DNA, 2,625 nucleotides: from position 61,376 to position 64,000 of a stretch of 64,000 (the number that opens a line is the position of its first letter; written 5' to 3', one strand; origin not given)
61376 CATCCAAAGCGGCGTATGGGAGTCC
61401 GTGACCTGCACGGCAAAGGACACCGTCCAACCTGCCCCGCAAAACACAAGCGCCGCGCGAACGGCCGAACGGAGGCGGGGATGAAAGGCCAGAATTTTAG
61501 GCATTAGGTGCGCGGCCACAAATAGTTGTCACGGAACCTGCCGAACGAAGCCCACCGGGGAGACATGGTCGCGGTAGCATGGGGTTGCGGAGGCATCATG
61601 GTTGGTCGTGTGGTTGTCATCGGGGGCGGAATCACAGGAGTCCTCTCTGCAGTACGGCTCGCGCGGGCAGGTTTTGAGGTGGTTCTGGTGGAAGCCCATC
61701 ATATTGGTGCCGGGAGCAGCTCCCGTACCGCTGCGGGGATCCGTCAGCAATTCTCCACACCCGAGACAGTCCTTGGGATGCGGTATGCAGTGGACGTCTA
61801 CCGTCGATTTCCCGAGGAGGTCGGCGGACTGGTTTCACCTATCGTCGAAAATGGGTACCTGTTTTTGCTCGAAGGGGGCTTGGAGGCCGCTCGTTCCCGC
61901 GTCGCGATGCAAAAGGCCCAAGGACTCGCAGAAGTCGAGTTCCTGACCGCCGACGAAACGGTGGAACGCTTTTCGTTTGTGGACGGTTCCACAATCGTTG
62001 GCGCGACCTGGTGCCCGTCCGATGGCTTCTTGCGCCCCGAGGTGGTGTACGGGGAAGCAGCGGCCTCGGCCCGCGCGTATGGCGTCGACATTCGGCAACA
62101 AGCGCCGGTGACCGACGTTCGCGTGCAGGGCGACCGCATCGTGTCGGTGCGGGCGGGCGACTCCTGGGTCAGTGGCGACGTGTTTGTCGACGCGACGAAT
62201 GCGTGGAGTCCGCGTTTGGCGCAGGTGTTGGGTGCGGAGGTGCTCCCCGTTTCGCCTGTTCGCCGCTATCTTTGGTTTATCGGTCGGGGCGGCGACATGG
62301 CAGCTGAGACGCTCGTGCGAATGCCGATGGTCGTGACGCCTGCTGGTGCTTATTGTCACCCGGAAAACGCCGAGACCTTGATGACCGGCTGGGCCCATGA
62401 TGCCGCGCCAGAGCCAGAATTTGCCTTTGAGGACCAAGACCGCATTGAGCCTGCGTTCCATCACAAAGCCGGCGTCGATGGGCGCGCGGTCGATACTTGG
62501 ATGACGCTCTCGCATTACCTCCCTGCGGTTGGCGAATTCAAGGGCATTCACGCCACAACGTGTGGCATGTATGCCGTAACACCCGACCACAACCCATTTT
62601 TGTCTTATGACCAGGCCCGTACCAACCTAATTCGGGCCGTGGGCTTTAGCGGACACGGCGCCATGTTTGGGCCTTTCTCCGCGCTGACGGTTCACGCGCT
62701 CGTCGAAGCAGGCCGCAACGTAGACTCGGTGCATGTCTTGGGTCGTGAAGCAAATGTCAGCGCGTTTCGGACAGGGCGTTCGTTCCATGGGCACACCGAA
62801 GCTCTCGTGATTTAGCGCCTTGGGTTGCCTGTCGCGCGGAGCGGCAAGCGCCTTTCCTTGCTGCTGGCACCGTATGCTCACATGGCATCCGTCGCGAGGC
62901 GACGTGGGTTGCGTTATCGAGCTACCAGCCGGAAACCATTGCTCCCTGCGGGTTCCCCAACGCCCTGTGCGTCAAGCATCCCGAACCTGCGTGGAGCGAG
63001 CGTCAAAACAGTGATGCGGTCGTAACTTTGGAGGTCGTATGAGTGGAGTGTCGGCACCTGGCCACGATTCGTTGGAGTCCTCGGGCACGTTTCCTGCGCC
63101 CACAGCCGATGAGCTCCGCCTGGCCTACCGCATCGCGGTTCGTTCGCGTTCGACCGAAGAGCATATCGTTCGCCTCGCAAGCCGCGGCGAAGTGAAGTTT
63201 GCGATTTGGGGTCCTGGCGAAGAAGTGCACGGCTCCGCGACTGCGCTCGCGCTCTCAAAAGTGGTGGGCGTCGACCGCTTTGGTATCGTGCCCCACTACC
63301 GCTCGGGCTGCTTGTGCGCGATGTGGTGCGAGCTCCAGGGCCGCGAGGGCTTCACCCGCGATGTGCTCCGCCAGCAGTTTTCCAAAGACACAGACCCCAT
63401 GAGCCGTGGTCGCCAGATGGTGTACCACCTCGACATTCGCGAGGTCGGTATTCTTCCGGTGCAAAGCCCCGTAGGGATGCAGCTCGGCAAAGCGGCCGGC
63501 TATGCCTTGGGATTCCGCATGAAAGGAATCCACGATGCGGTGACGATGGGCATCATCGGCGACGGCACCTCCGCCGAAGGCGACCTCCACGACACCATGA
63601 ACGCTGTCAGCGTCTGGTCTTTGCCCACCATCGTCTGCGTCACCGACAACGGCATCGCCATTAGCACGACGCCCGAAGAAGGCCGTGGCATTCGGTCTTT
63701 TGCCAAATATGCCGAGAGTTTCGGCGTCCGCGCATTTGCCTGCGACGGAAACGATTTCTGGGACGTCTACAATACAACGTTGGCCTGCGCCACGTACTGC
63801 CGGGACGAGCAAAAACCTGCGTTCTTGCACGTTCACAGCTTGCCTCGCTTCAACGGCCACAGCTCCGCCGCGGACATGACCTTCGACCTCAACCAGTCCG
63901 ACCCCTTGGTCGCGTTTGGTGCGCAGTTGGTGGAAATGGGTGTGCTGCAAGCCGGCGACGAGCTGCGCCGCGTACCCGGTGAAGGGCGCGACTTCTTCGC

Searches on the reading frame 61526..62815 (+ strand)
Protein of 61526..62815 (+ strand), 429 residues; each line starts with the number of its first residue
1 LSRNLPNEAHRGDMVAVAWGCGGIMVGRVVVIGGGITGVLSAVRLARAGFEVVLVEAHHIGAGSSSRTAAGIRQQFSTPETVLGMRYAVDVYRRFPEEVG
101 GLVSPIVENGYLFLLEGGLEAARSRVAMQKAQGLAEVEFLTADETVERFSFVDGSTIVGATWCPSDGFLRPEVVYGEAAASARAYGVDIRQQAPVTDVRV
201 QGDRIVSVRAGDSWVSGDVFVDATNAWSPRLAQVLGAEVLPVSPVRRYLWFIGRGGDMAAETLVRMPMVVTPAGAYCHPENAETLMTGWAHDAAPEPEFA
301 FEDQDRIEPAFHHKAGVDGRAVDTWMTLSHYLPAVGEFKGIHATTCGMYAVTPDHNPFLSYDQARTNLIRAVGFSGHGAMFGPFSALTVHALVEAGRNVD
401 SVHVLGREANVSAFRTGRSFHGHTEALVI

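Call 88: search_protein_families(library=pfam, proteins=[window:61526-62815:+], max_evalue=0.001)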
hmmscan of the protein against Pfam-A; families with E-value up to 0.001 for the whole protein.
window:61526-62815:+ (429 aa): 7 families
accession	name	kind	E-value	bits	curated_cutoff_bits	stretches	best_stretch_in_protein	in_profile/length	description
PF01266.30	DAO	-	8.4e-50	170.7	27.9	1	28-387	1-348/353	FAD dependent oxidoreductase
PF12831.13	FAD_oxidored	-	1.6e-07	31.4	27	1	29-225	2-145/416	FAD dependent oxidoreductase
PF13450.12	NAD_binding_8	-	1.1e-06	29.2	21.9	1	31-71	1-42/68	NAD(P)-binding Rossmann-like domain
PF04820.20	Trp_halogenase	-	2.1e-05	24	21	0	28-62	1-39/458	Tryptophan halogenase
PF00890.30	FAD_binding_2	-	0.00016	21.5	20.4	1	29-71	2-43/414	FAD binding domain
PF07992.20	Pyr_redox_2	-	0.00047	20.1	26.1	0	28-57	2-173/291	Pyridine nucleotide-disulphide oxidoreductase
PF01494.25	FAD_binding_3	-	0.00047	19.9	22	1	29-59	4-34/349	FAD binding domain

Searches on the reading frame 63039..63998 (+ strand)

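Call 25: search_protein_families(library=pfam, proteins=[window:63039-63998:+], max_evalue=0.001)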
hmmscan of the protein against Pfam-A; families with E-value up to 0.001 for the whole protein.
window:63039-63998:+ (320 aa): 1 family
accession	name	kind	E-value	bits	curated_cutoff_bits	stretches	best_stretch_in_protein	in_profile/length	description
PF00676.26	E1_dh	-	9.8e-31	107.3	22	1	36-303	7-268/300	Dehydrogenase E1 component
